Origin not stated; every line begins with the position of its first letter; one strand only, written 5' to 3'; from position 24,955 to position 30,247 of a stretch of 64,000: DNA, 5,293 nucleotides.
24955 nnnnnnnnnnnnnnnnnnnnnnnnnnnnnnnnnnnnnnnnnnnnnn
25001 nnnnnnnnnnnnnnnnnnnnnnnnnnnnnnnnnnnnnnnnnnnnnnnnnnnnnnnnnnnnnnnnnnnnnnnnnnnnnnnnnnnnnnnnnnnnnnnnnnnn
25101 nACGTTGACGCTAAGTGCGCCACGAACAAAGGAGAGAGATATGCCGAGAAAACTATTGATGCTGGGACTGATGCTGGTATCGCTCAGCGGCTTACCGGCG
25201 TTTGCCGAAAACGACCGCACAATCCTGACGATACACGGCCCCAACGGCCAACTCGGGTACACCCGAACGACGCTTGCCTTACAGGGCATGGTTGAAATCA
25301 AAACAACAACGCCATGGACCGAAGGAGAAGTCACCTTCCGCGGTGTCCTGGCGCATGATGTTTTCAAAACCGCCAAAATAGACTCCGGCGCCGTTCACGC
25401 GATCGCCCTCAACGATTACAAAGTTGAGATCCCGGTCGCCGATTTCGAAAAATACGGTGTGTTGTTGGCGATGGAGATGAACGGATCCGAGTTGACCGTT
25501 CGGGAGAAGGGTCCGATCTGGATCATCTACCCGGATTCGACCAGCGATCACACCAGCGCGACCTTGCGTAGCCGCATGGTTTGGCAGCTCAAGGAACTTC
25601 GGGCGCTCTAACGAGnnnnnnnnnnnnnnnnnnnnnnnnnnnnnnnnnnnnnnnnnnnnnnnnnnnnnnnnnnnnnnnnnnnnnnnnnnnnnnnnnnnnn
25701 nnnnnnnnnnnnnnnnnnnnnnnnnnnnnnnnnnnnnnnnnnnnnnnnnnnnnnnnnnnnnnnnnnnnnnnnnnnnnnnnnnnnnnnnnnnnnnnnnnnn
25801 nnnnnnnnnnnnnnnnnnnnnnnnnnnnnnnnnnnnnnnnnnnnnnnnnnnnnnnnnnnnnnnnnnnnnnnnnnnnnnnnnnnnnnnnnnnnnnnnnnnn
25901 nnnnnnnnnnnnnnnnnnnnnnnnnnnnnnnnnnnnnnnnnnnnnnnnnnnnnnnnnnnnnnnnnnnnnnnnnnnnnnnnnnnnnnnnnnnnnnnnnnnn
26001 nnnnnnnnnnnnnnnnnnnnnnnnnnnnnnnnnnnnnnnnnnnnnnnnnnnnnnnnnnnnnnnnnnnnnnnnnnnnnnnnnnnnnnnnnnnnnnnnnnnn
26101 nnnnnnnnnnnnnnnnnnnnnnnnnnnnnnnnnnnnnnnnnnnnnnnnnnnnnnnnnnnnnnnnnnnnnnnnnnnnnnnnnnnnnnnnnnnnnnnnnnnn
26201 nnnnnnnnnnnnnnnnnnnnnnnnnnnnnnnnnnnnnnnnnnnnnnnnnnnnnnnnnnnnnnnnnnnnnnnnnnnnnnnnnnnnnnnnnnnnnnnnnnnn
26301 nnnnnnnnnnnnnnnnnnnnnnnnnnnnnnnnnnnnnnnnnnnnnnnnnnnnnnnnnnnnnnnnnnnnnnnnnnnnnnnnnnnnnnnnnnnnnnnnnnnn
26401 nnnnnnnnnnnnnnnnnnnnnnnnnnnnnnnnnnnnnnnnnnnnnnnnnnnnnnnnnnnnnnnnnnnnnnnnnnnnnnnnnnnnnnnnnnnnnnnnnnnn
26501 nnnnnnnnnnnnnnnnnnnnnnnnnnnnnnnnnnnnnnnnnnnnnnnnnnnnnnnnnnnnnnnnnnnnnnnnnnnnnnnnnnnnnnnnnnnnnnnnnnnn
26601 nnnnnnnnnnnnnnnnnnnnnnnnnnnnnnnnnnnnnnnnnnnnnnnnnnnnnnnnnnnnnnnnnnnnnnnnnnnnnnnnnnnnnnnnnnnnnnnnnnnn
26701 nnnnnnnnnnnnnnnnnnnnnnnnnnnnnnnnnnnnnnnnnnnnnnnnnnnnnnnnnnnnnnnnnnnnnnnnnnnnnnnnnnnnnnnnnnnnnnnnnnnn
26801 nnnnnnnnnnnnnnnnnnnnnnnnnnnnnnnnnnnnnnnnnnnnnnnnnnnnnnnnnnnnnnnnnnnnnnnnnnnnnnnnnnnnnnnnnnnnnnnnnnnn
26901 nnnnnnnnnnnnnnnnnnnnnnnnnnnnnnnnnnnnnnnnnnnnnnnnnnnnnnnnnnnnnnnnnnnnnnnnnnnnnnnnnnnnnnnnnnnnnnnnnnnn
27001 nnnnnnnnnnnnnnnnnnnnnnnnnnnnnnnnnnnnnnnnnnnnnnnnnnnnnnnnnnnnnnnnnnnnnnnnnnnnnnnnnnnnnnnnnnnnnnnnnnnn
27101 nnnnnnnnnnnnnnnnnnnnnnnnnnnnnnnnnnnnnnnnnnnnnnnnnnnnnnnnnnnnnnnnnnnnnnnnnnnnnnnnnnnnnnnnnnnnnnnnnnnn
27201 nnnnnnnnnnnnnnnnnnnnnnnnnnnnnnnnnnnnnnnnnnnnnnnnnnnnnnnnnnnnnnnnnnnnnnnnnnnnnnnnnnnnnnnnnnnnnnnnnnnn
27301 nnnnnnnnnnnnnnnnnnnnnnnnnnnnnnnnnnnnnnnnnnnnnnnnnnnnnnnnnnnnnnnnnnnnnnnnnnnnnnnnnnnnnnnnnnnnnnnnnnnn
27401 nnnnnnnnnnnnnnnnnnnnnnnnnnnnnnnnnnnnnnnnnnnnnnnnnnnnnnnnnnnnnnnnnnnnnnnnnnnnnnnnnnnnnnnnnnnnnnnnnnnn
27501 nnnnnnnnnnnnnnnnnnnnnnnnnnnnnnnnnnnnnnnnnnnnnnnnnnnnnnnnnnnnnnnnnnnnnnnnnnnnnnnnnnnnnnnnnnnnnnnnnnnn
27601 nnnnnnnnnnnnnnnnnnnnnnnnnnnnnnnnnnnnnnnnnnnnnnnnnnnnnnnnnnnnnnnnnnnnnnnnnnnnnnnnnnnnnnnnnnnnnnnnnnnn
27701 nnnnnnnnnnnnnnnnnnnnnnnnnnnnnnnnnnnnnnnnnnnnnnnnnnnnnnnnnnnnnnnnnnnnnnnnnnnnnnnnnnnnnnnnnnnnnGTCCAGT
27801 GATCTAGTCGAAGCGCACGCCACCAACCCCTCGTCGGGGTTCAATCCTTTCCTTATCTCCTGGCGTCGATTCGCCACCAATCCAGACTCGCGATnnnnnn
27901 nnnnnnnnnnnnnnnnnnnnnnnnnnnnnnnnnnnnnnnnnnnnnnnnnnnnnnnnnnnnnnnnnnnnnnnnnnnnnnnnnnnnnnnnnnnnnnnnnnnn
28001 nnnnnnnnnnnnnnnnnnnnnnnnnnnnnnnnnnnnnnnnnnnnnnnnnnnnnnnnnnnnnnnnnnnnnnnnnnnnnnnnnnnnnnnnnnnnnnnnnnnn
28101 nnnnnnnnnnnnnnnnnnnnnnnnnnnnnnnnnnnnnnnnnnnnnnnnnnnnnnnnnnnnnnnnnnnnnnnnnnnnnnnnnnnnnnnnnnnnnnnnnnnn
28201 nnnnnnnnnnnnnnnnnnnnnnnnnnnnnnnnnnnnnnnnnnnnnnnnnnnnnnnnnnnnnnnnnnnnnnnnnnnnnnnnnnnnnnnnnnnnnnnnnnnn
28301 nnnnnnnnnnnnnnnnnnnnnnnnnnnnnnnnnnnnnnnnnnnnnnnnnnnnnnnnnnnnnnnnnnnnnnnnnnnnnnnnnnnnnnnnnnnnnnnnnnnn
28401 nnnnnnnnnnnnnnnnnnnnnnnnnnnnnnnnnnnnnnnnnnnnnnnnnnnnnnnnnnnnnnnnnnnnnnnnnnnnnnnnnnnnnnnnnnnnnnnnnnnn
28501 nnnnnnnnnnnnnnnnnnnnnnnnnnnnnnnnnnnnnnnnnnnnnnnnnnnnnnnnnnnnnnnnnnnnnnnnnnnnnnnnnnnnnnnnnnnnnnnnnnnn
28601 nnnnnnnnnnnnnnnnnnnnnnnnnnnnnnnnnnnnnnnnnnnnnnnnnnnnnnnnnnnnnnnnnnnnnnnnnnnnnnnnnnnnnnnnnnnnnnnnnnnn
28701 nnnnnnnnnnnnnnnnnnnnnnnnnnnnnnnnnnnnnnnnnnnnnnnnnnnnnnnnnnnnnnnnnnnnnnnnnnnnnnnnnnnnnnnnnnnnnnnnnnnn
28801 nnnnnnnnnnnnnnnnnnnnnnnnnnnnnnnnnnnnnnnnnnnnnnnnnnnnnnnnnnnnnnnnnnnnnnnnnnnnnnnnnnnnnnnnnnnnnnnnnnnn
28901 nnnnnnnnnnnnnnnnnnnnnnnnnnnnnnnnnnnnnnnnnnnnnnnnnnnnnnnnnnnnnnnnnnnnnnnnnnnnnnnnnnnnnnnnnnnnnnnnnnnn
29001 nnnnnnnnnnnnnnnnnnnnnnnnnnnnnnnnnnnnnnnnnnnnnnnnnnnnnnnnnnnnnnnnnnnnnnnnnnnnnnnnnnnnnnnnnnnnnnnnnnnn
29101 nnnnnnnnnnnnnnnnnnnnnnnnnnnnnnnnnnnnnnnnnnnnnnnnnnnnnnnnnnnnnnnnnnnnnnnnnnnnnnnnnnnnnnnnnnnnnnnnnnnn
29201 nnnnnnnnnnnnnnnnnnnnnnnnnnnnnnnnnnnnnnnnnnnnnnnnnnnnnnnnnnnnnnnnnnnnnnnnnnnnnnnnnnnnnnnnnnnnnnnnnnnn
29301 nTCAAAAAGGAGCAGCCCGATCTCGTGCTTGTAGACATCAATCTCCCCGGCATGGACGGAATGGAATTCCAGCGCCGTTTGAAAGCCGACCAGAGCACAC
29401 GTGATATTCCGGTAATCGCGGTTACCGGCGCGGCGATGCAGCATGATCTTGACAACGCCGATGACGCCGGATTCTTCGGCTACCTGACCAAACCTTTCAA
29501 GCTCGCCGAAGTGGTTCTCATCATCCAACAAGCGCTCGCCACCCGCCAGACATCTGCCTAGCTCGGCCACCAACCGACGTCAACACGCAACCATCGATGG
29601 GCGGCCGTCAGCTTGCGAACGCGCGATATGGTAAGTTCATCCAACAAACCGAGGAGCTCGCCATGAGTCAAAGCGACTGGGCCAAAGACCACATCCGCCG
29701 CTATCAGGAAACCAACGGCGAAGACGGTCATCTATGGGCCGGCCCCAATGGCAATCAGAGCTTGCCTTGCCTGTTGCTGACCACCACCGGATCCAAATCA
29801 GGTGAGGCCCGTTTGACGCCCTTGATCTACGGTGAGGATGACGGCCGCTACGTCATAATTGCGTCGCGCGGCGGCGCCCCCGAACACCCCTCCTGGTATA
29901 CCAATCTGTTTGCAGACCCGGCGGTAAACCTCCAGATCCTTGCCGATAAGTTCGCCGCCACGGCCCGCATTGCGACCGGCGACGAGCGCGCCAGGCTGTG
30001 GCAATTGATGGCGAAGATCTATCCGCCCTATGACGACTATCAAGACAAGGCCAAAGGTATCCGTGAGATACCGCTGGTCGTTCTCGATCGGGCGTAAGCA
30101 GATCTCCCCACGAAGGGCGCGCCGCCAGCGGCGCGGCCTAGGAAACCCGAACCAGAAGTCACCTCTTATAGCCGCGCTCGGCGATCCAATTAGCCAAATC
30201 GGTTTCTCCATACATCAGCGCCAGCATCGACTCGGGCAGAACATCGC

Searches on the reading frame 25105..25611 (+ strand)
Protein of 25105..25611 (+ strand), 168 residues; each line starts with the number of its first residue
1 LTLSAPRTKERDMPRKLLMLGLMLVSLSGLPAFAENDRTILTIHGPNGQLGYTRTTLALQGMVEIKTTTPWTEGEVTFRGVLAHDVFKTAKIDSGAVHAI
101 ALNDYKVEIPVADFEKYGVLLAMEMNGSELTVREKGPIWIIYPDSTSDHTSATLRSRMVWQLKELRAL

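Call 36: search_protein_families(library=pfam, proteins=[window:25105-25611:+], max_evalue=0.00001)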
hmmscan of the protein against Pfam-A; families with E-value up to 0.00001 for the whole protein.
window:25105-25611:+ (168 aa): 1 family
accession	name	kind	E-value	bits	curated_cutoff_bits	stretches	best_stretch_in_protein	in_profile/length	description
PF00174.25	Oxidored_molyb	-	5.3e-08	33.1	24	1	67-144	57-145/169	Oxidoreductase molybdopterin binding domain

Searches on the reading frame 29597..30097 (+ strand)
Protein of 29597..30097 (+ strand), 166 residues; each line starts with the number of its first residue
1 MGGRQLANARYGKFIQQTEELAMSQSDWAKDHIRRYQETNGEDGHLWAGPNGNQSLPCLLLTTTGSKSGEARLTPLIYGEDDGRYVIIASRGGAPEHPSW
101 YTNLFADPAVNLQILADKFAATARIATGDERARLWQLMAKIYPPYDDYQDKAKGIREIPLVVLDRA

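Call 36: search_protein_families(library=pfam, proteins=[window:29597-30097:+], max_evalue=0.00001)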
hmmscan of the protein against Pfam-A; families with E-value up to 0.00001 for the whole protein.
window:29597-30097:+ (166 aa): 1 family
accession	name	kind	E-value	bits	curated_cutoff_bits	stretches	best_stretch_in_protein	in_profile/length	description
PF04075.20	F420H2_quin_red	-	7.2e-41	139.8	22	1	28-163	1-128/130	F420H(2)-dependent quinone reductase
